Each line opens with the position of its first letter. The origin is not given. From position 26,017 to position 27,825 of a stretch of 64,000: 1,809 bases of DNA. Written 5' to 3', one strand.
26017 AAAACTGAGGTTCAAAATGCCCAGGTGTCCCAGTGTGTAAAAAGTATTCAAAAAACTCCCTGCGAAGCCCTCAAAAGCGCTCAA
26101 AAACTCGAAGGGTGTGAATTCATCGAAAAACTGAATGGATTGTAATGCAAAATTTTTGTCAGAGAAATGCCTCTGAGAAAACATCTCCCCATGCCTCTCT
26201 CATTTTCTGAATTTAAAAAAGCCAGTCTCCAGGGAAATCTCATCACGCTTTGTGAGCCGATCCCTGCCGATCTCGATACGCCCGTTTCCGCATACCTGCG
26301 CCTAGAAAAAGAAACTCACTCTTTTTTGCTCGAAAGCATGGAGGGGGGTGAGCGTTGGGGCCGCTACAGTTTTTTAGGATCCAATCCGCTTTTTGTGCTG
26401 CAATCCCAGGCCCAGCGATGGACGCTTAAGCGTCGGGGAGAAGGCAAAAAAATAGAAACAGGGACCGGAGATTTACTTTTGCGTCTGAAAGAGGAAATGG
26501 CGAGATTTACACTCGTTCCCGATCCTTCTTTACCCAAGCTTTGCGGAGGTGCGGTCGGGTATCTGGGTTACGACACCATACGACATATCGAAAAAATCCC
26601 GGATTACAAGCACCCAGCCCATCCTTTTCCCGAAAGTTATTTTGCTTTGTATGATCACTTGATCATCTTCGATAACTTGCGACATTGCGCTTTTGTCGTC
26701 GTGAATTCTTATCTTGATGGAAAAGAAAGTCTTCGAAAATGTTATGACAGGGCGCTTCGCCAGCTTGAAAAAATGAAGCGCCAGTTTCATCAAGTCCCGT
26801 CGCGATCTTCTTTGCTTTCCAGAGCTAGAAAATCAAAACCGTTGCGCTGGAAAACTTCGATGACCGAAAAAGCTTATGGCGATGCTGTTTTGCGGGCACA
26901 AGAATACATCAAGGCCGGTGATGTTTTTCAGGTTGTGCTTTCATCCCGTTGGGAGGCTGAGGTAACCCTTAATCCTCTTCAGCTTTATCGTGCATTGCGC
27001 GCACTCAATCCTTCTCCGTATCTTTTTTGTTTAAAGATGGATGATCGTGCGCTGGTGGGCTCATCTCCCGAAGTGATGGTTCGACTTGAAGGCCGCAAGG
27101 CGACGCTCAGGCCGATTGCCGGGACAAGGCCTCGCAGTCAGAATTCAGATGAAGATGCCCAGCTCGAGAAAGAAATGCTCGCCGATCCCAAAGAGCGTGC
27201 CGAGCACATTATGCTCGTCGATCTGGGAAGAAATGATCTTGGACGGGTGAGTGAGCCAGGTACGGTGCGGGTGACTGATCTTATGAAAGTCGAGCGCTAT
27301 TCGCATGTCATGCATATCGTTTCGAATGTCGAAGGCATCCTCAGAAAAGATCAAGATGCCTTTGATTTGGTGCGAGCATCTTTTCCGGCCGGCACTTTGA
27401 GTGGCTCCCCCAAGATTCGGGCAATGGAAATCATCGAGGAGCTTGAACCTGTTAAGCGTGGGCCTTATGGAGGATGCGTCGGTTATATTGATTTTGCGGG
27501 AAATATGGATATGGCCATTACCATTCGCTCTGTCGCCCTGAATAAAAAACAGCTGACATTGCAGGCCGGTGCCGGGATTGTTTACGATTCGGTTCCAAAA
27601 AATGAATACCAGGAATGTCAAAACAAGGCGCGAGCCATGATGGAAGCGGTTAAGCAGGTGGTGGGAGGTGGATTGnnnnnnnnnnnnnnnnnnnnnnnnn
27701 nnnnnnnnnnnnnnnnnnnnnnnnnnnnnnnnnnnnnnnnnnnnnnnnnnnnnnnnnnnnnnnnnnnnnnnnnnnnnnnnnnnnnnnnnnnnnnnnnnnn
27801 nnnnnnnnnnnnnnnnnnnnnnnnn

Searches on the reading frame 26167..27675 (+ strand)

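Call 32: search_protein_families(library=pfam, proteins=[window:26167-27675:+], max_evalue=0.001)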
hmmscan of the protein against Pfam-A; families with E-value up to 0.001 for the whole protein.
window:26167-27675:+ (503 aa): 2 families
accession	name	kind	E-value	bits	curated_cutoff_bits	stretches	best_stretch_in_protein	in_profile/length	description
PF00425.24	Chorismate_bind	-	1.7e-93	313.3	27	1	234-487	2-257/257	chorismate binding enzyme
PF04715.19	Anth_synt_I_N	-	9e-35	120.4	23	1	35-173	1-136/140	Anthranilate synthase component I, N terminal region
